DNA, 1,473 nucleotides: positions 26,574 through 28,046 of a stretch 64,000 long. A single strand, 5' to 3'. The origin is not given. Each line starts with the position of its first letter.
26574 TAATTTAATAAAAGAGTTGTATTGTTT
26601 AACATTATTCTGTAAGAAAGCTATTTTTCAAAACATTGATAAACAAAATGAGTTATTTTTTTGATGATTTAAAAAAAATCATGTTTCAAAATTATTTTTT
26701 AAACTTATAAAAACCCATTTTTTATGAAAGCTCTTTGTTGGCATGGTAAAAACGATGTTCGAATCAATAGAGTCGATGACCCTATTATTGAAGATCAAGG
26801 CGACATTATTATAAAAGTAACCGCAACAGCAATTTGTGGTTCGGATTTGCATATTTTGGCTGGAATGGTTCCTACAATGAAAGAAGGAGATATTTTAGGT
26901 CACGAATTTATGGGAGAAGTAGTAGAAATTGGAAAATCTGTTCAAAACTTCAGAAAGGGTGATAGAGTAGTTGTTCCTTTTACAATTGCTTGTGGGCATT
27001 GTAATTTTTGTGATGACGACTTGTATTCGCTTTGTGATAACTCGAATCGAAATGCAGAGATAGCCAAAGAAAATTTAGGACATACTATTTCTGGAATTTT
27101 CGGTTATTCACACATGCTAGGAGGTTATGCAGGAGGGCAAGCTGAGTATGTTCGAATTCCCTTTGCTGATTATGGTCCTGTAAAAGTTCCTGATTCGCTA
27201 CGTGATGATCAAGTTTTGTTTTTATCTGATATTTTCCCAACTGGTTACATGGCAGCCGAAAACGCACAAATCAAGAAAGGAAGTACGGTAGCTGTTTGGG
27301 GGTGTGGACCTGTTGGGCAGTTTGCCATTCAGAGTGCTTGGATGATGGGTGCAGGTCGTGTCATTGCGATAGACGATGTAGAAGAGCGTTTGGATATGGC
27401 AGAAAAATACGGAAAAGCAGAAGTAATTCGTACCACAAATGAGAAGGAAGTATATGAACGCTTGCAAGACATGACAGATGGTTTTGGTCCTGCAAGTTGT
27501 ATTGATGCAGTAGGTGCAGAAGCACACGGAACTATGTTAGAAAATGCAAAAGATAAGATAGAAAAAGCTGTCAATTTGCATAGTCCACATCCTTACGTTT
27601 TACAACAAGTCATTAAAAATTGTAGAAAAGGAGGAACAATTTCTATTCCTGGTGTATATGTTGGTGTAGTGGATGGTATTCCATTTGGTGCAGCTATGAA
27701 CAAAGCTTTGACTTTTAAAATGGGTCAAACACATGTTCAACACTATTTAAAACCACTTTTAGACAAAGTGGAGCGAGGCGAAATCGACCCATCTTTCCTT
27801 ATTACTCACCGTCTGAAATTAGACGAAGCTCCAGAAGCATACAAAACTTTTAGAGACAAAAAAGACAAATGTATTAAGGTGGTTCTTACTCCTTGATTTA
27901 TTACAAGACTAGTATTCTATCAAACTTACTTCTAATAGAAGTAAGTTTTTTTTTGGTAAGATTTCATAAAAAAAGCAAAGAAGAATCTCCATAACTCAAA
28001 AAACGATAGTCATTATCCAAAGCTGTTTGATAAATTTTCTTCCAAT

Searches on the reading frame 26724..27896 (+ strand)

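Call 20: search_protein_families(library=pfam, proteins=[window:26724-27896:+], max_evalue=0.01)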
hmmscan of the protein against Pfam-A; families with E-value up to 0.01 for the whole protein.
window:26724-27896:+ (390 aa): 3 families
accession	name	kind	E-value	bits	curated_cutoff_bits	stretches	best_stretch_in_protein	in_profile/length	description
PF08240.17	ADH_N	-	3.9e-26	91.8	23.5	1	25-149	2-98/104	Alcohol dehydrogenase GroES-like domain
PF00107.32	ADH_zinc_N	-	1.6e-17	64.1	31.8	1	196-268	1-72/129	Zinc-binding dehydrogenase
PF01262.27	AlaDh_PNT_C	-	0.0017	18.3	23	1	185-244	27-87/214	Alanine dehydrogenase/PNT, C-terminal domain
